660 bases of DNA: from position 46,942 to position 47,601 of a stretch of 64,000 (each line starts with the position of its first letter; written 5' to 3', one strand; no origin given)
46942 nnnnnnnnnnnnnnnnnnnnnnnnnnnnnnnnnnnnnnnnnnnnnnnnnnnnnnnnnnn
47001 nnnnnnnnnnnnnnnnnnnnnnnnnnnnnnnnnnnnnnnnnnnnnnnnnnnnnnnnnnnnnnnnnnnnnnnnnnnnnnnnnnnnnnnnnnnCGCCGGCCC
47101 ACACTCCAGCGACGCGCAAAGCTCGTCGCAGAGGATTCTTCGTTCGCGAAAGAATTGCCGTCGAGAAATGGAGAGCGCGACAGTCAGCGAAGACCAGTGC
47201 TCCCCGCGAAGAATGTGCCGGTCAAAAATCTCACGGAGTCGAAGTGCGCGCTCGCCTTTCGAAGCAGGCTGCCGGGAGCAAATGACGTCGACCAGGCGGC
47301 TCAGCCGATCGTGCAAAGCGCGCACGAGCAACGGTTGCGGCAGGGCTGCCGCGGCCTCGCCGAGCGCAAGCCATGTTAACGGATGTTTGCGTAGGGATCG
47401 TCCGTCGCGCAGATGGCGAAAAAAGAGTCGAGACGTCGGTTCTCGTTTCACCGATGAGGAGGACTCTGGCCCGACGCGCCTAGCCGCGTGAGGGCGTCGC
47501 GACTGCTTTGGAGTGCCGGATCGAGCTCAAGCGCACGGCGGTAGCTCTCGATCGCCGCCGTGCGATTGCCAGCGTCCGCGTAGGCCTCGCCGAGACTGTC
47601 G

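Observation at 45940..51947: Paralogous HTH + helical-repeat regulators coupled to an S41 peptidase and propeller lipoproteins: candidate undescribed signalling module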

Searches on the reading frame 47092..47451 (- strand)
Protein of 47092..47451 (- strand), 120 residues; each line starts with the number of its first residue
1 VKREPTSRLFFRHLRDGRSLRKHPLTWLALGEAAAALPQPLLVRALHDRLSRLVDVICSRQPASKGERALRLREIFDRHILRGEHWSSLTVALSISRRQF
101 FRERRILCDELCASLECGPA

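Call 21: search_protein_families(library=pfam, proteins=[window:47092-47451:-], max_evalue=10)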
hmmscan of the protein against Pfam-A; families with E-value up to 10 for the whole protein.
window:47092-47451:- (120 aa): 0 families

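Call 30: search_protein_representatives(alignment_id=A2)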
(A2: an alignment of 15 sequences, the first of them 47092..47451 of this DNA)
Query: 15 sequences, 120 profile positions. Proteins with E-value up to 0.001 (for the whole library): 539; up to 1e-10: 113; up to 1e-30: 3. The best 150 are listed.
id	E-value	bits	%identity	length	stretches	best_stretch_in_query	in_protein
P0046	2.9e-48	179.3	-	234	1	1-120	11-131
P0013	1.9e-47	176.7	-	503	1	3-119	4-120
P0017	1.4e-42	160.9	-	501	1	1-120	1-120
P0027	6.5e-30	120.1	-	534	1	7-119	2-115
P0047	2.4e-23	98.9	-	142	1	6-83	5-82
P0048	6.8e-23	97.4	-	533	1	7-117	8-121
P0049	9.1e-23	97.0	-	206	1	7-119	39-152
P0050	1.2e-22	96.6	-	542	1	6-119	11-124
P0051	2.0e-22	95.9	-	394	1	7-119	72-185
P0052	3.8e-21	91.8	-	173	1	6-115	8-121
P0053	1.1e-20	90.3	-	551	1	7-116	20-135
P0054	2.2e-20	89.3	-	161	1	7-119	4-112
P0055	6.8e-19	84.5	-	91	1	56-118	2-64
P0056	1.5e-18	83.4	-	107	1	35-112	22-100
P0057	1.8e-18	83.2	-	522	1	10-118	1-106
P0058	2.5e-18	82.7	-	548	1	6-117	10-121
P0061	1.1e-17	80.6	-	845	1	4-119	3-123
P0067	1.5e-15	73.7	-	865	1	2-118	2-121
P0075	6.7e-15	71.6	-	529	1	6-118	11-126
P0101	1.3e-12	64.2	-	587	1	6-114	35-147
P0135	2.2e-11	60.3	-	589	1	4-114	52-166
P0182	4.6e-10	56.0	-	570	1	5-115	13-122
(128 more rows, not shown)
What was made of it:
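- Almost all of the 150 listed are 500-560 aa with the domain at the N-terminus (call 30).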

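Call 33: predict_structure(alignment_id=A2)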
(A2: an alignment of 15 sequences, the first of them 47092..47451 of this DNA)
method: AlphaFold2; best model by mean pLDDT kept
length: 120 residues; sequences in the alignment: 15
mean_pLDDT: 89.0   pTM: 0.81
mean pLDDT of the five models: 89.0, 88.2, 87.8, 87.6, 85.9
residues with pLDDT >= 90: 89; 70-90: 21; 50-70: 6; < 50: 4
segments of 3 or more residues with pLDDT < 50: none
pLDDT, mean of each block of 10 residues (from residue 1): 58 90 91 92 95 93 85 96 95 96 94 82
secondary structure, 60 per line:
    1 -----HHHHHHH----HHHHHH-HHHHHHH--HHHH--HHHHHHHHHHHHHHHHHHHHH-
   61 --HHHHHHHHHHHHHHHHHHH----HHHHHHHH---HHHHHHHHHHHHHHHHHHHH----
elements in order: H6-12 H17-22 H24-30 H33-36 H39-59 H63-81 H86-93 H97-116

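Call 35: list_cluster_members(proteins=[P0048, P0050, P0053, P0058, P0061, P0067, P0075, P0101, P0135, P0182])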
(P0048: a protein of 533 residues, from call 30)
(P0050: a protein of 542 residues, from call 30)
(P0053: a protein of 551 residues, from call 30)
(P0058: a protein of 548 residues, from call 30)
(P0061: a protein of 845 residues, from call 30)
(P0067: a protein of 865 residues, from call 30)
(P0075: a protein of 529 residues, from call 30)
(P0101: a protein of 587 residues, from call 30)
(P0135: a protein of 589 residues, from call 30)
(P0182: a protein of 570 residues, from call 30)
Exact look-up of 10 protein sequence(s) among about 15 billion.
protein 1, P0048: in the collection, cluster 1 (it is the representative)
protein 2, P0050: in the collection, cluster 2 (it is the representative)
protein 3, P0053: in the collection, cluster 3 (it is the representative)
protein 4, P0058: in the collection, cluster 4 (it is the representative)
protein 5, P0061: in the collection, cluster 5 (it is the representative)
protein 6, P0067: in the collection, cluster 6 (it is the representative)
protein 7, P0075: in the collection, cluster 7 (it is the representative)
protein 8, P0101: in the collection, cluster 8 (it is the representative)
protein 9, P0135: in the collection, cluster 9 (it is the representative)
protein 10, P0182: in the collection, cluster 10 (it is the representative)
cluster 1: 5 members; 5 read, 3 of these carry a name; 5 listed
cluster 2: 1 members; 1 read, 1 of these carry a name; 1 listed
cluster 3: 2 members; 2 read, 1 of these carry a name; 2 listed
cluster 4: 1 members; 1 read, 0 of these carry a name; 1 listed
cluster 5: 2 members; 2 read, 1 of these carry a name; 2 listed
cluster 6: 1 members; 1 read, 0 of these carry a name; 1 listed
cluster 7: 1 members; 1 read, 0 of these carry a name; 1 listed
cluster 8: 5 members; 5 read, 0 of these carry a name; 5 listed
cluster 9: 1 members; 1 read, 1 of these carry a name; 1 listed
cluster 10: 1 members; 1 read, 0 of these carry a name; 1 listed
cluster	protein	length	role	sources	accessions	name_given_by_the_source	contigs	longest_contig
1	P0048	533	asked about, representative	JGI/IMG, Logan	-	tetratricopeptide (TPR) repeat protein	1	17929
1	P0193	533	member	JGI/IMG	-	tetratricopeptide (TPR) repeat protein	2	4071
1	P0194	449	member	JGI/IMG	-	tetratricopeptide (TPR) repeat protein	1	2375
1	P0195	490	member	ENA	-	-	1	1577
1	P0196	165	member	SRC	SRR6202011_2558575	-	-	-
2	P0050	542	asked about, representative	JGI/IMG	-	tetratricopeptide (TPR) repeat protein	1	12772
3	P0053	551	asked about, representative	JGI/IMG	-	tetratricopeptide (TPR) repeat protein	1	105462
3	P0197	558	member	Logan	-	-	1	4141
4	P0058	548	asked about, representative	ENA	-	-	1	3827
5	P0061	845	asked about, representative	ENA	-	-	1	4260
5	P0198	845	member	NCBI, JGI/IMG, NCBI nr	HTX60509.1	MAG TPA: tetratricopeptide repeat protein [Verrucomicrobiae bacterium] | tetratricopeptide repeat protein [Verrucomicrobiae bacterium]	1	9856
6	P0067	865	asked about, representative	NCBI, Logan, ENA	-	-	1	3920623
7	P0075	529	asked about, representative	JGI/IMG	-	-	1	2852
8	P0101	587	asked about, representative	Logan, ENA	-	-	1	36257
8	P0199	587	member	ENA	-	-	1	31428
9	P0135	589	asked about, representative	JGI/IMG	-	tetratricopeptide (TPR) repeat protein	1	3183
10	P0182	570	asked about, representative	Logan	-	-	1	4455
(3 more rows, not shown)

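Call 37: fold_search(model_id=the predicted structure, library=pdb)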
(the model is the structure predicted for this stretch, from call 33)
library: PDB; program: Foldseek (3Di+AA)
matches with E <= 10: 115; with E <= 0.001: 0
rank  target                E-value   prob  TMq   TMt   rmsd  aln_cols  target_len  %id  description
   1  6s37_A                1.2e+00  0.23  0.34  0.30  13.8       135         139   14  Ligand binding domain of the P. putida receptor PcaY_PP in complex with salicylic acid (released 2020-10-21)
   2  2hz8                  1.3e+00  0.13  0.27  0.27  12.9       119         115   14  QM/MM structure refined from NMR-structure of a single chain diiron protein (released 2007-07-17)
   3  6dv9_F                1.7e+00  0.25  0.39  0.28  28.1       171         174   13  Crystal structure of Mycobacterium tuberculosis transcription initiation complex(ECF sigma factor L) containing 5nt RN (released 2019-02-20)
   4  6s3b_B                2.0e+00  0.15  0.32  0.30  13.8       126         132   13  Ligand binding domain of the P. putida receptor PcaY_PP in complex with benzoate (released 2020-10-21)
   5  3hug_C                2.3e+00  0.60  0.40  0.58   5.5        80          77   20  Crystal structure of Mycobacterium tuberculosis anti-sigma factor RslA in complex with -35 promoter binding domain of  (released 2010-03-02)
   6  8gs1_D                2.3e+00  0.07  0.22  0.11  12.7       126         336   10  Crystal structure of AziU2-U3 complex from Streptomyces sahachiroi NRRL2485 (released 2023-09-06)
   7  3hug_E                2.6e+00  0.63  0.39  0.60   4.5        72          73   17  Crystal structure of Mycobacterium tuberculosis anti-sigma factor RslA in complex with -35 promoter binding domain of  (released 2010-03-02)
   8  5a5k_T                2.6e+00  0.07  0.23  0.15  13.1       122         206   13  AtGSTF2 from Arabidopsis thaliana in complex with camalexin (released 2016-06-29)
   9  3hug_K                2.8e+00  0.69  0.40  0.63   3.5        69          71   19  Crystal structure of Mycobacterium tuberculosis anti-sigma factor RslA in complex with -35 promoter binding domain of  (released 2010-03-02)
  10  3vfz_B                2.8e+00  0.33  0.32  0.53   4.2        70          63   20  Crystal structure of -35 promoter binding domain of SigD of Mycobacterium tuberculosis (released 2013-02-13)
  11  6onu_B                2.9e+00  0.66  0.39  0.61   3.4        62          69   10  Complex structure of WhiB1 and region 4 of SigA in P21 space group. (released 2019-11-27)
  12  2h27_D                3.1e+00  0.69  0.42  0.67   3.5        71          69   10  Crystal Structure of Escherichia coli SigmaE Region 4 Bound to its-35 Element DNA (released 2006-08-22)
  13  3hug_G                3.1e+00  0.57  0.39  0.60   4.6        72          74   17  Crystal structure of Mycobacterium tuberculosis anti-sigma factor RslA in complex with -35 promoter binding domain of  (released 2010-03-02)
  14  3hug_A                3.1e+00  0.51  0.40  0.57   5.2        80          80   20  Crystal structure of Mycobacterium tuberculosis anti-sigma factor RslA in complex with -35 promoter binding domain of  (released 2010-03-02)
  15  5w93_A                3.1e+00  0.10  0.28  0.26  15.3       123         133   13  p130Cas complex with paxillin LD1 (released 2017-09-06)
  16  6onu_H                3.2e+00  0.63  0.38  0.63   3.2        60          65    8  Complex structure of WhiB1 and region 4 of SigA in P21 space group. (released 2019-11-27)
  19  6onu_F                3.4e+00  0.60  0.39  0.62   3.4        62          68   10  Complex structure of WhiB1 and region 4 of SigA in P21 space group. (released 2019-11-27)
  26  3vep_D                4.2e+00  0.66  0.44  0.74   2.5        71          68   14  Crystal structure of SigD4 in complex with its negative regulator RsdA (released 2013-02-13)
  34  6onu_D                4.6e+00  0.51  0.39  0.63   3.2        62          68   10  Complex structure of WhiB1 and region 4 of SigA in P21 space group. (released 2019-11-27)
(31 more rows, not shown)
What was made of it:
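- On Sigma-70 / ECF sigma factors: The fold superposes on sigma-4 domains (TM-score to target 0.57-0.78), but the Foldseek E-values are above 1 (call 37).
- TM-scores normalised to the target are 0.57-0.78 and rmsd is 2.4-3.5 A for most (up to 5.5 A for some SigL chains) over 60-80 columns (call 37). The closest structural matches include sigma-4 domains in complexes with anti-sigma factors or WhiB1 (3hug, 3vep, 6onu; call 37).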

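Call 38: find_related_loci(query=A2, collection=genome_contigs, flank=8000)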
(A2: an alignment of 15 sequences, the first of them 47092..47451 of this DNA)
Query A2 (120 aa) in genome_contigs; peptide patterns used: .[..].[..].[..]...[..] (x = any residue, [..] = any of these).
59 stretches matched a pattern; 25 encode a relative of the query (tblastn E <= 1e-3); 25 distinct loci.
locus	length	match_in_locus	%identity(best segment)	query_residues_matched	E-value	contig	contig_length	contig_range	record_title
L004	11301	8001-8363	69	1-119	3e-48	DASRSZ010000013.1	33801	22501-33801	MAG TPA_asm: Candidatus Cybelea sp. isolate SMAG_U6510 k141_4402803, whole genome shotgun sequence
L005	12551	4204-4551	67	4-118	6e-44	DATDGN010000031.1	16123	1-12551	MAG TPA_asm: Candidatus Cybelea sp. isolate SMAG_U253 k141_12419, whole genome shotgun sequence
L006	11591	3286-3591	30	10-105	8e-7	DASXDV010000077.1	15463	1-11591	MAG TPA_asm: Candidatus Tumulicola sp. isolate SMAG_U5095 k141_2216287, whole genome shotgun sequence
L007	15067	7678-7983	29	10-105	2e-6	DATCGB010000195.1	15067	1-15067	MAG TPA_asm: Candidatus Tumulicola sp. isolate SMAG_U7795 k141_140373, whole genome shotgun sequence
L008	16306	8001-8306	30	10-105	2e-6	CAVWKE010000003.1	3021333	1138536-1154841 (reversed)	MAG: Candidatus Eremiobacteraeota bacterium isolate MFD05513.bin.1.5 genome assembly, contig: contig_3436, whole genome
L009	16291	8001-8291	33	10-105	3e-6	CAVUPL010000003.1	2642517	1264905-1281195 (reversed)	MAG: Candidatus Eremiobacteraeota bacterium isolate MFD06092.bin.2.173 genome assembly, contig: contig_5259, whole genom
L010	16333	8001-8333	31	10-118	7e-6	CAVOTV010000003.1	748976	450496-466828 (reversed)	MAG: Candidatus Eremiobacteraeota bacterium isolate MFD00082.bin.2.14 genome assembly, contig: contig_14656, whole genom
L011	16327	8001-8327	33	10-116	1e-5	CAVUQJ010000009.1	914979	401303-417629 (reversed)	MAG: Candidatus Eremiobacteraeota bacterium isolate MFD01633.bin.2.141 genome assembly, contig: contig_19676, whole geno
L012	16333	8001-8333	29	10-118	2e-5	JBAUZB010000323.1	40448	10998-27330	MAG: Candidatus Tumulicola sp. isolate MFD09279_ilm_asm_bin10 k127_136829, whole genome shotgun sequence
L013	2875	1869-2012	42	71-118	3e-5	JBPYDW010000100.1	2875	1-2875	MAG: Vulcanimicrobiaceae bacterium isolate Bin.024.fastaField_forest_FP2 k127_2569348, whole genome shotgun sequence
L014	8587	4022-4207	42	63-119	3e-5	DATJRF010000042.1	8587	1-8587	MAG TPA_asm: Verrucomicrobiia bacterium isolate SMAG_U14960 k141_311121, whole genome shotgun sequence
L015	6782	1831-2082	31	32-115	3e-5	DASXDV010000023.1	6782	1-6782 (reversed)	MAG TPA_asm: Candidatus Tumulicola sp. isolate SMAG_U5095 k141_375158, whole genome shotgun sequence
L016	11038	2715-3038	32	10-115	4e-5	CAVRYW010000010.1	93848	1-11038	MAG: Candidatus Eremiobacteraeota bacterium isolate MFD06092.bin.1.223 genome assembly, contig: contig_8445, whole genom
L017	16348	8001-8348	28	10-119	5e-5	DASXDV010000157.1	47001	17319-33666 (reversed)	MAG TPA_asm: Candidatus Tumulicola sp. isolate SMAG_U5095 k141_1520696, whole genome shotgun sequence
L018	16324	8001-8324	32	10-115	4e-5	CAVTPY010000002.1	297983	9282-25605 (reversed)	MAG: Candidatus Eremiobacteraeota bacterium isolate MFD00731.bin.1.138 genome assembly, contig: contig_22480, whole geno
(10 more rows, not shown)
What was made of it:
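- Tried and rejected: The narrower pattern recovered 25 genome loci (call 38).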

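Call 50: find_encoding_contigs(protein=P0067, flank=6000, max_places=1)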
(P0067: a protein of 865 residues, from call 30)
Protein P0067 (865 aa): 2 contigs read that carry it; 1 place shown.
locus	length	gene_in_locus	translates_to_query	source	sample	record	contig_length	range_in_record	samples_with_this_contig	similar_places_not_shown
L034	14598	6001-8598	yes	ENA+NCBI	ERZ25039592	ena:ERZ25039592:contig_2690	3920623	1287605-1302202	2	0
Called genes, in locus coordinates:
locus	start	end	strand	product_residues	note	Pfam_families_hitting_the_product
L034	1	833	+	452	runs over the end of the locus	PF01011:PQQ (faint), PF13360:PQQ_2, PF25293:Beta-prop_EMC1_N (faint), PF13570:Beta-prop_ACSF4 (faint), PF13360:PQQ_2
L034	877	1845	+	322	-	PF13424:TPR_12 (weak)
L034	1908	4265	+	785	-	PF25873:WHD_MalT (weak), PF00196:GerE (weak)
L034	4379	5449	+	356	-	PF01436:NHL (faint), PF08450:SGL (faint), PF06739:SBBP (faint), PF10282:Lactonase (faint)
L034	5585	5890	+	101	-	-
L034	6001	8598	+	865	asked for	PF13191:AAA_16, PF13401:AAA_22 (faint), PF25872:HTH_77 (weak), PF17874:TPR_MalT, PF13424:TPR_12 (faint)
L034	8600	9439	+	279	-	PF02739:5_3_exonuc_N, PF01367:5_3_exonuc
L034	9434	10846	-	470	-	PF00486:Trans_reg_C, PF07719:TPR_2 (faint), PF13432:TPR_16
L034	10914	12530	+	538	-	PF02129:Peptidase_S15, PF08530:PepX_C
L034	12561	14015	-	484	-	-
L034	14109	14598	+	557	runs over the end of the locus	PF13432:TPR_16 (weak), PF00196:GerE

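Call 51: find_encoding_contigs(protein=P0053, flank=6000, max_places=1)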
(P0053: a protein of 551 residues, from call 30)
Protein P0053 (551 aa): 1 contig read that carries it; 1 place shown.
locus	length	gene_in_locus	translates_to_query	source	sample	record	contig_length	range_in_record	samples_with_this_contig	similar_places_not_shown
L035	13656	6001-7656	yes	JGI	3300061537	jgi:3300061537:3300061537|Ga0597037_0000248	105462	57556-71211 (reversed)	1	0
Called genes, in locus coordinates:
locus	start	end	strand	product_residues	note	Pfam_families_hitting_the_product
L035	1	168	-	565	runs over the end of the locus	PF00920:ILVD_EDD_N, PF24877:ILV_EDD_C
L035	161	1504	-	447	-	PF00291:PALP, PF13291:ACT_4 (weak), PF01842:ACT (weak)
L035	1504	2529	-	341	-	PF02826:2-Hacid_dh_C, PF03446:NAD_binding_2, PF03807:F420_oxidored (weak), PF07991:KARI_N, PF01450:KARI_C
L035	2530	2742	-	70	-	-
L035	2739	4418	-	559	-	PF02776:TPP_enzyme_N, PF00205:TPP_enzyme_M, PF02775:TPP_enzyme_C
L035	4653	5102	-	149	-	-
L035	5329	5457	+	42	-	-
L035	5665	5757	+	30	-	-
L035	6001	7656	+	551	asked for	-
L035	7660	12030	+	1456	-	-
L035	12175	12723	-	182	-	PF00800:PDT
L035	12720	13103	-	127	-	PF07736:CM_1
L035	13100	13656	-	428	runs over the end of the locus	PF00275:EPSP_synthase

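Call 73: search_solved_structures(query=A2, max_evalue=10, show_alignments=2)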
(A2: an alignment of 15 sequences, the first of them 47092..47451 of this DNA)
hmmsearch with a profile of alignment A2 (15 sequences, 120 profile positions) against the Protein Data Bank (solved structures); distinct sequences matched with E-value up to 10: 5.
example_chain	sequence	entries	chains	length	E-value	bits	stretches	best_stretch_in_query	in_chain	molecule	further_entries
7twz_A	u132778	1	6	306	0.064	16.8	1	13-108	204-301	Putative oxidoreductase, NAD(P)-linked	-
4v91_O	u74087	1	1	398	0.082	16.4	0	67-109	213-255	UL13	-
9tuf_A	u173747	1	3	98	0.57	13.7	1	85-115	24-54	PIDD-CC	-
6g81_A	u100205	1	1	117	1.1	12.8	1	67-110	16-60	Hydrogenase maturation factor HypA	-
2kdx_A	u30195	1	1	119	1.1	12.8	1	67-110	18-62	Hydrogenase/urease nickel incorporation protein hypA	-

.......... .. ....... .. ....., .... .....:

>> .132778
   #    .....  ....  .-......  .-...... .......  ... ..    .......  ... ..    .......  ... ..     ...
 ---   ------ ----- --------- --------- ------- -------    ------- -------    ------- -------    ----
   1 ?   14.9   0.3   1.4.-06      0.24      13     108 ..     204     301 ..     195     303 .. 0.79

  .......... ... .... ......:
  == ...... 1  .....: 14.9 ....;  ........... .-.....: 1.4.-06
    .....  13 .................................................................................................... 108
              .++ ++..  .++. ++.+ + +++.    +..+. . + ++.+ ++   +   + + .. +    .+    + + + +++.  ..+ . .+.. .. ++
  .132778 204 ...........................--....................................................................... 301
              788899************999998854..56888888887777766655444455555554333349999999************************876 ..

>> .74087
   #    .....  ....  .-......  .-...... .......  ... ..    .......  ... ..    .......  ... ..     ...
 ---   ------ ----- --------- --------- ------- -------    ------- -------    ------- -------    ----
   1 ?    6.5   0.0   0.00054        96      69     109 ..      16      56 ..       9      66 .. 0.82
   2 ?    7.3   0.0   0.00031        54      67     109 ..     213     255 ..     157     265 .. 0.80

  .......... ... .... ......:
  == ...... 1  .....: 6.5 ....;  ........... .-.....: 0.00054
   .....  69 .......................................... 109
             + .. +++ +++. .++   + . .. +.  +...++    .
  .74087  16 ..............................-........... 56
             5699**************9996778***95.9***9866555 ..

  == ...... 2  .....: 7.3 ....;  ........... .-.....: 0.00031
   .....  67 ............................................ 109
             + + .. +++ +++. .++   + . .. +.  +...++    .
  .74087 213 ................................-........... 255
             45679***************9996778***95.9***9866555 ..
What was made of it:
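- Tried and rejected: An N-domain profile search against PDB sequences gave nothing meaningful (best E 0.064, an oxidoreductase; call 73).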
